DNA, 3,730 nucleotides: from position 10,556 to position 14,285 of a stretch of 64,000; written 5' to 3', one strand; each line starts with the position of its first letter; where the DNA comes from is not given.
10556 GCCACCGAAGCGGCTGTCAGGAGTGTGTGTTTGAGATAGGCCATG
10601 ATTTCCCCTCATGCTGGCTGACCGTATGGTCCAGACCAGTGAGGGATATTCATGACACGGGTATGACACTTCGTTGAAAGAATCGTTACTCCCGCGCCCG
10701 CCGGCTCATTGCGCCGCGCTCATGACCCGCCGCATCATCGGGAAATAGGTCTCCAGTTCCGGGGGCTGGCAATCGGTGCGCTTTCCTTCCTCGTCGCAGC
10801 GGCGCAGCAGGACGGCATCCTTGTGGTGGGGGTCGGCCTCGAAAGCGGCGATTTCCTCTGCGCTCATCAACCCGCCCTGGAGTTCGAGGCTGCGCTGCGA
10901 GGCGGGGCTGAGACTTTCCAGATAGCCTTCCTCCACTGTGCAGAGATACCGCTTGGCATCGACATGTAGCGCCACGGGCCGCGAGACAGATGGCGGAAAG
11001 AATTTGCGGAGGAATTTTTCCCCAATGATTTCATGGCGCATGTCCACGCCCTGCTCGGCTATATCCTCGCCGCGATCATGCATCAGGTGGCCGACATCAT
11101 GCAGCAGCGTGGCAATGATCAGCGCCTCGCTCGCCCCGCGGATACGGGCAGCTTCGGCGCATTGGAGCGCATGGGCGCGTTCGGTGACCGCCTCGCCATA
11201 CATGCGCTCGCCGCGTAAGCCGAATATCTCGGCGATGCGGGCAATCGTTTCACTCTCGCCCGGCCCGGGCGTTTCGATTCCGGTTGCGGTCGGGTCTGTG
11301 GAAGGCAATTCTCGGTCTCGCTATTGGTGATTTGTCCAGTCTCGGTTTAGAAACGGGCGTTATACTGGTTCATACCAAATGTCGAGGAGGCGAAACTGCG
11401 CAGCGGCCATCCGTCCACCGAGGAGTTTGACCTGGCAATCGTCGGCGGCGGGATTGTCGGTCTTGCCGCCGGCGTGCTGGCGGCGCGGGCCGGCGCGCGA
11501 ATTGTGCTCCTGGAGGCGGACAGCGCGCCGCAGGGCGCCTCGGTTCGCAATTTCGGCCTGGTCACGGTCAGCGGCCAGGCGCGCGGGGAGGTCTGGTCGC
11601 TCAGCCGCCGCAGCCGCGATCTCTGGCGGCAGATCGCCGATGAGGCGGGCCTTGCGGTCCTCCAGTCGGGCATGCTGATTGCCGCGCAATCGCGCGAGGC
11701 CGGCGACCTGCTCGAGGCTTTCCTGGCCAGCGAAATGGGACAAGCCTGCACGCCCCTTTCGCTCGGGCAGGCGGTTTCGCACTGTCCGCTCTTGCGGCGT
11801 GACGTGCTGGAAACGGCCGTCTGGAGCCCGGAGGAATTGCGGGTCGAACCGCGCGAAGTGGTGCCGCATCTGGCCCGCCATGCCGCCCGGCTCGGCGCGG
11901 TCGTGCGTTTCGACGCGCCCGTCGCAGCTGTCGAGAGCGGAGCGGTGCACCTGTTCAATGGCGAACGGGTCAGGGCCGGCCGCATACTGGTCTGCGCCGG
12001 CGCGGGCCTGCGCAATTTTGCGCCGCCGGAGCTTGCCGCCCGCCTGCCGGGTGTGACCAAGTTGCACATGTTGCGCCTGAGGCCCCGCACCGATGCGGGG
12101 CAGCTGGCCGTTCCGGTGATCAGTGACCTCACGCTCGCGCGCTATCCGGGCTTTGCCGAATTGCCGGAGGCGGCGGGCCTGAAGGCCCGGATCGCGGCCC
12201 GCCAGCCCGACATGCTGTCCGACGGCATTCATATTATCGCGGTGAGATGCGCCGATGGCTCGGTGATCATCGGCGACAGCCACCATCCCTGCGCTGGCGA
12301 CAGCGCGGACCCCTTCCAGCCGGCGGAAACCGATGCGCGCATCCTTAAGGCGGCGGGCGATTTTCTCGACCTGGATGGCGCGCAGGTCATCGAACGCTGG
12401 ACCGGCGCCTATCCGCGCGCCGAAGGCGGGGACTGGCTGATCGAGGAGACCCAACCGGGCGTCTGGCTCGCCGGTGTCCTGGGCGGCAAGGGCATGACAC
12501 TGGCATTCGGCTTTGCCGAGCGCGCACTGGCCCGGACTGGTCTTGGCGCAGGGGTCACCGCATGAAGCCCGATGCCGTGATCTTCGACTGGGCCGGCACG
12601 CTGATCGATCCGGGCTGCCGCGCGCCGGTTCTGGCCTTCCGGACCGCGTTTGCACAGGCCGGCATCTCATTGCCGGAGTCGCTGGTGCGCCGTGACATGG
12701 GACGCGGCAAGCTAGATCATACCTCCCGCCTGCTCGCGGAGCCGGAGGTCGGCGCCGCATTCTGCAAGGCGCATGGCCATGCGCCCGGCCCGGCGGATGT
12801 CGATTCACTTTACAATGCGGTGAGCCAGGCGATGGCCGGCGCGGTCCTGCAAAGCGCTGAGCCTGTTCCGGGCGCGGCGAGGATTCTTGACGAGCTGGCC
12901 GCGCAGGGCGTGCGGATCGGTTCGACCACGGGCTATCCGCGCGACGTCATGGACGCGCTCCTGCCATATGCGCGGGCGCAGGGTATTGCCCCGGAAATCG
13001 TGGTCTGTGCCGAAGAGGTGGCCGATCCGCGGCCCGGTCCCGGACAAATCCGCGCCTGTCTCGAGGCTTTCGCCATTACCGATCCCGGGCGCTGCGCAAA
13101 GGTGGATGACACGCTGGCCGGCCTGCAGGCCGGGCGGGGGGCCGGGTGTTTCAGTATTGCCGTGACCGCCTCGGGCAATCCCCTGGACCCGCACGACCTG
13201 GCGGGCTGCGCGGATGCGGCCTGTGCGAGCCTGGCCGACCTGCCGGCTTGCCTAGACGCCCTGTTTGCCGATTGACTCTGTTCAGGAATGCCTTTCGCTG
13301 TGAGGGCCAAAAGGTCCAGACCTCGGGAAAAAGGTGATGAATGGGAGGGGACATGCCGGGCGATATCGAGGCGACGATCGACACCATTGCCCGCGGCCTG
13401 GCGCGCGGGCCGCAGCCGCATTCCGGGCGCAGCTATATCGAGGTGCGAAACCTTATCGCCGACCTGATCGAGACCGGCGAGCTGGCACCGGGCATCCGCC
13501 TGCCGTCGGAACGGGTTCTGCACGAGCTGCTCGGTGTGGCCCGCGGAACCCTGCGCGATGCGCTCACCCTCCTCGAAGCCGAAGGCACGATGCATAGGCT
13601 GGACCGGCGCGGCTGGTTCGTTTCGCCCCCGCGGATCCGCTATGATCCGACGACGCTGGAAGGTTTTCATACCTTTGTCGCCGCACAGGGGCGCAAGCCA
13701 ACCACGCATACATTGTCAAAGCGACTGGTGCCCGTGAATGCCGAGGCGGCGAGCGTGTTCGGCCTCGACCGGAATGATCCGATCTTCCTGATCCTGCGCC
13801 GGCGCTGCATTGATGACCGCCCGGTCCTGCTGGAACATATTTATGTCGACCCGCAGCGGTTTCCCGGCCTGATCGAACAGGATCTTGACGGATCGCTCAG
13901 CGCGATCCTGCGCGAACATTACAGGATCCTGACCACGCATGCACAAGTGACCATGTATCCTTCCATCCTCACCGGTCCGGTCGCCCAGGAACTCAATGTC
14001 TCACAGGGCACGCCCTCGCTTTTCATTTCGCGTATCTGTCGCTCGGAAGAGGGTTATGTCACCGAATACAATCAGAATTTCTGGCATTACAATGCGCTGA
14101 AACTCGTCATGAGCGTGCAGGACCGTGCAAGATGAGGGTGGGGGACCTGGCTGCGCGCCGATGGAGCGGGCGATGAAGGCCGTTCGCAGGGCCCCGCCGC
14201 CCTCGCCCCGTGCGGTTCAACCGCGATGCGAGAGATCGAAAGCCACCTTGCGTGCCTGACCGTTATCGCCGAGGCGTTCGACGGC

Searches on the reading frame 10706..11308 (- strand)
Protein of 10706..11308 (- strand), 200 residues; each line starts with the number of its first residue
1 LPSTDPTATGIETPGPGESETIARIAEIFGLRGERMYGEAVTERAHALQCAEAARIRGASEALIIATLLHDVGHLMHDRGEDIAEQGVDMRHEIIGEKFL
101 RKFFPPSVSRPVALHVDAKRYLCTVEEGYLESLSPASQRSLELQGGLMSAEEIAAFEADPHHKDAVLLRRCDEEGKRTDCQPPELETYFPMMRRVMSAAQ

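Call 75: search_protein_families(library=pfam, proteins=[window:10706-11308:-], max_evalue=0.00001)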
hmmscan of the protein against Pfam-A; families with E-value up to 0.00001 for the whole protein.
window:10706-11308:- (200 aa): 1 family
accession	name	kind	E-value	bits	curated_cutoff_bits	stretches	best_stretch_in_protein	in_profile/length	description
PF01966.28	HD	-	4.3e-07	30.7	22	1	46-159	4-111/116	HD domain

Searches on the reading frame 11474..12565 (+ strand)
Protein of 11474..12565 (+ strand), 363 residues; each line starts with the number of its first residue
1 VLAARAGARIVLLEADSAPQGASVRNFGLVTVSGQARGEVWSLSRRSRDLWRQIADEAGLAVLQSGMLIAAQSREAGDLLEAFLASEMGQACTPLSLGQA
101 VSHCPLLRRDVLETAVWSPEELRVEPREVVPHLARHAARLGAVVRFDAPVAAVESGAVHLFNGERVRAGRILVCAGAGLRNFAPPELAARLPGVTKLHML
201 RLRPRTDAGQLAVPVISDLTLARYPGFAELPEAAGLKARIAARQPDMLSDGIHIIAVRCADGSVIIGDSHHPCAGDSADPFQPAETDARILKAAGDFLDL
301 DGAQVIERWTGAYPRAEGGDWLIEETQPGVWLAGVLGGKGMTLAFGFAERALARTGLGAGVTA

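Call 75: search_protein_families(library=pfam, proteins=[window:11474-12565:+], max_evalue=0.00001)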
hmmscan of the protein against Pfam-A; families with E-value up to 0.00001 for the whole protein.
window:11474-12565:+ (363 aa): 1 family
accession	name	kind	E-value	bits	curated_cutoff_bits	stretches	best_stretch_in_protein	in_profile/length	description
PF01266.30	DAO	-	9.2e-37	127.8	27.9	1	3-350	18-349/353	FAD dependent oxidoreductase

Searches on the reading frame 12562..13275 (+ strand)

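Call 75: search_protein_families(library=pfam, proteins=[window:12562-13275:+], max_evalue=0.00001)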
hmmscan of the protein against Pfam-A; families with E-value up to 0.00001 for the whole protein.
window:12562-13275:+ (237 aa): 2 families
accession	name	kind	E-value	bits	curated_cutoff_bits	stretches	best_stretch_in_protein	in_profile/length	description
PF00702.32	Hydrolase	-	3.8e-16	60.5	26.4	1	4-195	2-191/191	haloacid dehalogenase-like hydrolase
PF13419.12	HAD_2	-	2.7e-10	41.1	23.8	1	6-201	1-178/178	Haloacid dehalogenase-like hydrolase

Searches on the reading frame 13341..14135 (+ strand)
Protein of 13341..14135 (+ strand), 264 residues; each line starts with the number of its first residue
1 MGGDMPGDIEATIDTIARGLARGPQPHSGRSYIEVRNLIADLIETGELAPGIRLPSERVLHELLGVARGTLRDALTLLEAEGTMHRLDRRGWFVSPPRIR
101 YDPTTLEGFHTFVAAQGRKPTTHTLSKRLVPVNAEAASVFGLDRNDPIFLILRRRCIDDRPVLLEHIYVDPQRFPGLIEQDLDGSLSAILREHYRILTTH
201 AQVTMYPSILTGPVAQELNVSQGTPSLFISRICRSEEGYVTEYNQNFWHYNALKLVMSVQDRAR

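Call 9: search_protein_families(library=pfam, proteins=[window:13341-14135:+], max_evalue=0.001)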
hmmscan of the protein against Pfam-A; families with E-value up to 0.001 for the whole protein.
window:13341-14135:+ (264 aa): 2 families
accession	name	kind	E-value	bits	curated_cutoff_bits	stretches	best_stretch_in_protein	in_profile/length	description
PF07702.18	UTRA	-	9.9e-33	113.4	23.8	1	115-252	1-139/141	UTRA domain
PF00392.27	GntR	-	1e-15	57.5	27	1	34-94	4-64/64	Bacterial regulatory proteins, gntR family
